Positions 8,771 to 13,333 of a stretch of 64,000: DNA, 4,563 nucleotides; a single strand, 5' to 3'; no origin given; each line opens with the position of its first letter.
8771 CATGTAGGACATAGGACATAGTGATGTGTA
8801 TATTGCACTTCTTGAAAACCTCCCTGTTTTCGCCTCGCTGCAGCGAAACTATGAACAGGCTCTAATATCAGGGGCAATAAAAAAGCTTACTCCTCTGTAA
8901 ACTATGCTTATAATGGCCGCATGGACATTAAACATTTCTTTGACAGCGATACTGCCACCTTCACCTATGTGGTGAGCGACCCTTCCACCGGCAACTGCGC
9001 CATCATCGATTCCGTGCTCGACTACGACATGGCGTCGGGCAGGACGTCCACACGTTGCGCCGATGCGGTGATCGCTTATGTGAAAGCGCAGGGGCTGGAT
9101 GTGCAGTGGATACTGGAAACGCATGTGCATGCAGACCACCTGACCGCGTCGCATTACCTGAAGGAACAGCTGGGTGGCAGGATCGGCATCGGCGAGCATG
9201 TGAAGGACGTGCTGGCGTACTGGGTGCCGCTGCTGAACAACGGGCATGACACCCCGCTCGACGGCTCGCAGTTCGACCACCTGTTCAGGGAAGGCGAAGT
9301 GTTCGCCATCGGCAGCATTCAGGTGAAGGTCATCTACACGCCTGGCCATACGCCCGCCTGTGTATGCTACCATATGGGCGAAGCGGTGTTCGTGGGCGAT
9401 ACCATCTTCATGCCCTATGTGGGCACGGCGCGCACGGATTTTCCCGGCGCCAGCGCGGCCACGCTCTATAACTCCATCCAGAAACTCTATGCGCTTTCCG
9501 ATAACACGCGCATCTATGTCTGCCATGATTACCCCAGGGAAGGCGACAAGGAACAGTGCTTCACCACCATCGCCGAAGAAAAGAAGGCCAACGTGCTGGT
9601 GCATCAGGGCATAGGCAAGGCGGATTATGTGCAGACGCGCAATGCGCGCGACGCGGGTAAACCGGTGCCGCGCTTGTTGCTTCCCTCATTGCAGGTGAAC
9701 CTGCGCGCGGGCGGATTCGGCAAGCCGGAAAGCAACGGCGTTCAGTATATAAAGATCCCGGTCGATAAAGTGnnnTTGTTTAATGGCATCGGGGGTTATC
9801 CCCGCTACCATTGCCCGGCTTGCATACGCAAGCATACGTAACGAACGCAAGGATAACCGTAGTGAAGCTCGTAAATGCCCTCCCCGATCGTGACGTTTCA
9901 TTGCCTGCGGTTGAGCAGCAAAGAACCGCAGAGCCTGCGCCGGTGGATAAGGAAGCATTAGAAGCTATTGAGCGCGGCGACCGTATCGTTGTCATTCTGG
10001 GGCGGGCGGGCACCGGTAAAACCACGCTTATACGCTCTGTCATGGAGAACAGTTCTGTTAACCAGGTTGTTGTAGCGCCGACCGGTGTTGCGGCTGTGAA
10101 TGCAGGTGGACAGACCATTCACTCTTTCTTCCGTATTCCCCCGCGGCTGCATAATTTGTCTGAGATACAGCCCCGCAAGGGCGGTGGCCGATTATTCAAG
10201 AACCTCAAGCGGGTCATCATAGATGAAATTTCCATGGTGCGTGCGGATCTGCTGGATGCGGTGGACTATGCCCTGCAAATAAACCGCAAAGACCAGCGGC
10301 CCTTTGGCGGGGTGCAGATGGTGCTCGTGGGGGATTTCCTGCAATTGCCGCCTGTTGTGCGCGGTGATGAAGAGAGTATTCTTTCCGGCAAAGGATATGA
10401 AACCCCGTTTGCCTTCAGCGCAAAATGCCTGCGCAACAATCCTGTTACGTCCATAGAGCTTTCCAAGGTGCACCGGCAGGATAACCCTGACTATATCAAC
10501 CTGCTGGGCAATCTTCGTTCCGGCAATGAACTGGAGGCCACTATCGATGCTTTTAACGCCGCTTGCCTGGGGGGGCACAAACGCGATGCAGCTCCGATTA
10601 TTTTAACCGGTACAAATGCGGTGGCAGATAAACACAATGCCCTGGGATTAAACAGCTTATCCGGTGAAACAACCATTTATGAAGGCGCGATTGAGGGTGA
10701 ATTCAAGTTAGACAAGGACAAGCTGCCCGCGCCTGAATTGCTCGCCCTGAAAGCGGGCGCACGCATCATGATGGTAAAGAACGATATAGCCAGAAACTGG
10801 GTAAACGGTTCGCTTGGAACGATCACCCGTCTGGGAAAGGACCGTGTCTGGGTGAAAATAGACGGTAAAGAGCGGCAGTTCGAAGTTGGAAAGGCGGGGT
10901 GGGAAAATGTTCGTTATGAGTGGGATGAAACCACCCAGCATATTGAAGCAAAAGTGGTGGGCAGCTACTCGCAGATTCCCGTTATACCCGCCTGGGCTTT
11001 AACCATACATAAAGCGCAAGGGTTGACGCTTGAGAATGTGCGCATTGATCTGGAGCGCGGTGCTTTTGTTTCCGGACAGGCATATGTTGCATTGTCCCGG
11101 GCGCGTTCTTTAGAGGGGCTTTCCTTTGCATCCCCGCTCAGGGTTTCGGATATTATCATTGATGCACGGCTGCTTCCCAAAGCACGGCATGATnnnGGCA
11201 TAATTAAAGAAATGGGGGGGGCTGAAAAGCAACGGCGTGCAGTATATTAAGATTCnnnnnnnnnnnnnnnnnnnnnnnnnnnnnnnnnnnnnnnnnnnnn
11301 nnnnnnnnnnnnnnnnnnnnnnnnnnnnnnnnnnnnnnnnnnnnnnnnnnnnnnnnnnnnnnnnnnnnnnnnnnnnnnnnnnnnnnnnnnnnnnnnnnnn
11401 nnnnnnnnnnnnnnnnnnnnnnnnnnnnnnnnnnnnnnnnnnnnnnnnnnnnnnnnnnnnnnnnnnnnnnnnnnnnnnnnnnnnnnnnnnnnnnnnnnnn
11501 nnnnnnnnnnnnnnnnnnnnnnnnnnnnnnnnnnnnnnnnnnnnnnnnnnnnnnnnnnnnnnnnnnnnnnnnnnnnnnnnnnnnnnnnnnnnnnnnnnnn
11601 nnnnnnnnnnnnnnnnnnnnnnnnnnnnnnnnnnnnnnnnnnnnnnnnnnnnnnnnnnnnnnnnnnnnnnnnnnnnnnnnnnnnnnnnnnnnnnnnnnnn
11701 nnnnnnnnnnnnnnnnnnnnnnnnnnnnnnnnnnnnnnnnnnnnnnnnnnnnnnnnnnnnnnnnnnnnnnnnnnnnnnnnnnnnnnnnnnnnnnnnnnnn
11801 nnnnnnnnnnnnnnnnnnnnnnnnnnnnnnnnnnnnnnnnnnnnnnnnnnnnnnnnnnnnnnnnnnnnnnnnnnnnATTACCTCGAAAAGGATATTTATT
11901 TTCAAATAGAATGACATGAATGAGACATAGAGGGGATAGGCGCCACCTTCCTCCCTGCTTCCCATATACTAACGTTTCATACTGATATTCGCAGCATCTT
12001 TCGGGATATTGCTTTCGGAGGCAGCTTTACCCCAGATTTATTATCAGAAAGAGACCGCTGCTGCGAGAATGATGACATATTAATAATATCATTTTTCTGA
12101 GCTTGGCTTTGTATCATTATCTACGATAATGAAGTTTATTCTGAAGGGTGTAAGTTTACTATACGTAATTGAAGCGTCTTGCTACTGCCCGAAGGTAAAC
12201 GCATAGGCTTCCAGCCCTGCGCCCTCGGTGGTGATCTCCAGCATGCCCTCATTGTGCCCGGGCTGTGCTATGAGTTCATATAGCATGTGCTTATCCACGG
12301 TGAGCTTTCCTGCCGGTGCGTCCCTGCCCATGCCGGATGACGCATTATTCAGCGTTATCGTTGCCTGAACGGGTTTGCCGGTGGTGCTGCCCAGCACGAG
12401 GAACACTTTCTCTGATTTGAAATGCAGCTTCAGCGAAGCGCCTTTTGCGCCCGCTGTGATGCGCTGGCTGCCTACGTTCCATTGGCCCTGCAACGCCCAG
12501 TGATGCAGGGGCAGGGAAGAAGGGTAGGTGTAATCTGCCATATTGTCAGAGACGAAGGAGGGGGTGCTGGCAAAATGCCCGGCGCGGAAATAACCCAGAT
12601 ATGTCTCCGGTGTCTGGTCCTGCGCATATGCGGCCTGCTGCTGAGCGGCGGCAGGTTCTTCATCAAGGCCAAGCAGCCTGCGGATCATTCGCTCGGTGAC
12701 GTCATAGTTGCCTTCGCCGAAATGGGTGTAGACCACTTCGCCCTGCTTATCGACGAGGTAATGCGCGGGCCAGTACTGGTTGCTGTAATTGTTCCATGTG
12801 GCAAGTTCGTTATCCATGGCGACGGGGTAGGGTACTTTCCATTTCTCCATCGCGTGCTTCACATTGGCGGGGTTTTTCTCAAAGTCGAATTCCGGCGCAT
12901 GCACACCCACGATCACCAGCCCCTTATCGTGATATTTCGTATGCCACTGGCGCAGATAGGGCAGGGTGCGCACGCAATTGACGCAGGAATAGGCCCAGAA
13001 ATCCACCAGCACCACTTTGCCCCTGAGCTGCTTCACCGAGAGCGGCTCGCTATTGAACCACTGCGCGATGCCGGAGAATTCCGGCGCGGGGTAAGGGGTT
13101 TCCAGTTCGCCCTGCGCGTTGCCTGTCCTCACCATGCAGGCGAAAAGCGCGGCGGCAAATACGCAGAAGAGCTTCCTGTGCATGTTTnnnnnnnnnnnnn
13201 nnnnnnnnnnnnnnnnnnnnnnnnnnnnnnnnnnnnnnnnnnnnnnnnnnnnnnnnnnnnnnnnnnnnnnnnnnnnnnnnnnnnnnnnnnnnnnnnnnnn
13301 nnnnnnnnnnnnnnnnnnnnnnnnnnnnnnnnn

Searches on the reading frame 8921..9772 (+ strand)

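Call 12: search_protein_families(library=pfam, proteins=[window:8921-9772:+], max_evalue=0.01)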
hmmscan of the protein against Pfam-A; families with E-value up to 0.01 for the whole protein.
window:8921-9772:+ (284 aa): 2 families
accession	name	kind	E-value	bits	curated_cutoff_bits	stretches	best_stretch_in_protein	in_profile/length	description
PF00753.33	Lactamase_B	-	6.8e-20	72.3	22.7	1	12-201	5-195/196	Metallo-beta-lactamase superfamily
PF12706.13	Lactamase_B_2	-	0.00033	20.7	27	1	60-162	30-144/200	Beta-lactamase superfamily domain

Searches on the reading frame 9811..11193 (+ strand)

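Call 12: search_protein_families(library=pfam, proteins=[window:9811-11193:+], max_evalue=0.01)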
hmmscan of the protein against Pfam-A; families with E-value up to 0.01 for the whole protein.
window:9811-11193:+ (461 aa): 18 families
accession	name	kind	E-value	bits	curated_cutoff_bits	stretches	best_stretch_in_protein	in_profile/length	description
PF05970.20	PIF1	-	1.1e-30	107.3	25.9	1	54-193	19-167/223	PIF1-like helicase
PF13604.12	AAA_30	-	6.9e-16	59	27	1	49-243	9-176/191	AAA domain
PF13245.12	AAA_19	-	1.8e-11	44.8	25.1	1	54-183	8-133/134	AAA domain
PF01443.25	Viral_helicase1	-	6.5e-09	36.4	21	1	61-149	2-77/228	Viral superfamily 1 RNA helicase core domain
PF02689.20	Herpes_Helicase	-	3.5e-08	32.4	27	1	395-439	731-776/808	Helicase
PF13191.12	AAA_16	-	2.8e-06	28.3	32.6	1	47-112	13-75/167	AAA ATPase domain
PF13401.12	AAA_22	-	1.2e-05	26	27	1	55-174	3-122/130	AAA domain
PF21530.3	Pif1_2B_dom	-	2.7e-05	24.2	23.9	1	306-341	11-47/47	DNA helicase Pif1, 2B domain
PF13086.12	AAA_11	-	0.00025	21.4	27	0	169-183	240-254/257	AAA domain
PF13538.12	UvrD_C_2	-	0.00026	21.2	27.4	1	393-432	1-46/52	UvrD-like helicase C-terminal domain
PF25199.1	nSTAND_NTPase5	-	0.00094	19.5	34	1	45-77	24-61/145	Novel STAND NTPase 5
PF02367.23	TsaE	-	0.0015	18.9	26.6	1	54-91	18-55/128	Threonylcarbamoyl adenosine biosynthesis protein TsaE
PF00931.28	NB-ARC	-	0.0038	16.9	23.5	1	55-83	18-45/248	NB-ARC domain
PF05729.18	NACHT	-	0.0044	17.3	26.7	1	58-80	1-23/167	NACHT domain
PF01637.24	ATPase_2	-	0.0048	17.2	33.2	1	52-82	14-45/225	ATPase domain predominantly from Archaea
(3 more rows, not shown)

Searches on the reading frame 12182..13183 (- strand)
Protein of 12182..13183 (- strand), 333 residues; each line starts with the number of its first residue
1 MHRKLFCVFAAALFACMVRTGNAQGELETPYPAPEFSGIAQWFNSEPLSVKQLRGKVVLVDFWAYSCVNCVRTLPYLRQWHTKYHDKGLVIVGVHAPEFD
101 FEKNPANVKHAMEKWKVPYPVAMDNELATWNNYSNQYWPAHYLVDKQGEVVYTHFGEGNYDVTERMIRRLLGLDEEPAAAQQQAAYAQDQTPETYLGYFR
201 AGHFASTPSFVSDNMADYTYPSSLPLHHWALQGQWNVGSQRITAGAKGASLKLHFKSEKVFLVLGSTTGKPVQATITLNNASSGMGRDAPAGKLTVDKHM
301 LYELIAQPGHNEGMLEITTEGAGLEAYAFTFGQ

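Call 12: search_protein_families(library=pfam, proteins=[window:12182-13183:-], max_evalue=0.01)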
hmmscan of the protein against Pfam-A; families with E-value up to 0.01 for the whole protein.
window:12182-13183:- (333 aa): 6 families
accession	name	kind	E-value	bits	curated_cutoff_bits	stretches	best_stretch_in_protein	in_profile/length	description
PF17991.7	Thioredoxin_10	-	5.6e-40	137.6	27.1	1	191-332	1-142/142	Thioredoxin like C-terminal domain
PF08534.16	Redoxin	-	8.1e-15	55.3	26.6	1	44-159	17-137/148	Redoxin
PF00578.27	AhpC-TSA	-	2e-13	50.8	26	1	32-152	4-123/124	AhpC/TSA family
PF13905.12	Thioredoxin_8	-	2.3e-10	41.1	27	1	55-150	1-94/94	Thioredoxin-like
PF00255.25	GSHPx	-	7.4e-05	22.7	27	1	43-103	9-68/108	Glutathione peroxidase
PF00085.26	Thioredoxin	-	0.0042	17.5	23.5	1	55-98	18-60/103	Thioredoxin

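Call 29: list_cluster_members(proteins=[P0121, window:12182-13180:-, window:9811-11193:+])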
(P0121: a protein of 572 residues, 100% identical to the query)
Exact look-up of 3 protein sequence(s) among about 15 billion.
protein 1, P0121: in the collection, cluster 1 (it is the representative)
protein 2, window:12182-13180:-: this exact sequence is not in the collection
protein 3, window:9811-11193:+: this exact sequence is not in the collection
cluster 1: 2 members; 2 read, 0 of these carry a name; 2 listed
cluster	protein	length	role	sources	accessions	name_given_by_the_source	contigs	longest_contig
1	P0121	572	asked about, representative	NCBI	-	-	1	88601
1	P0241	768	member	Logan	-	-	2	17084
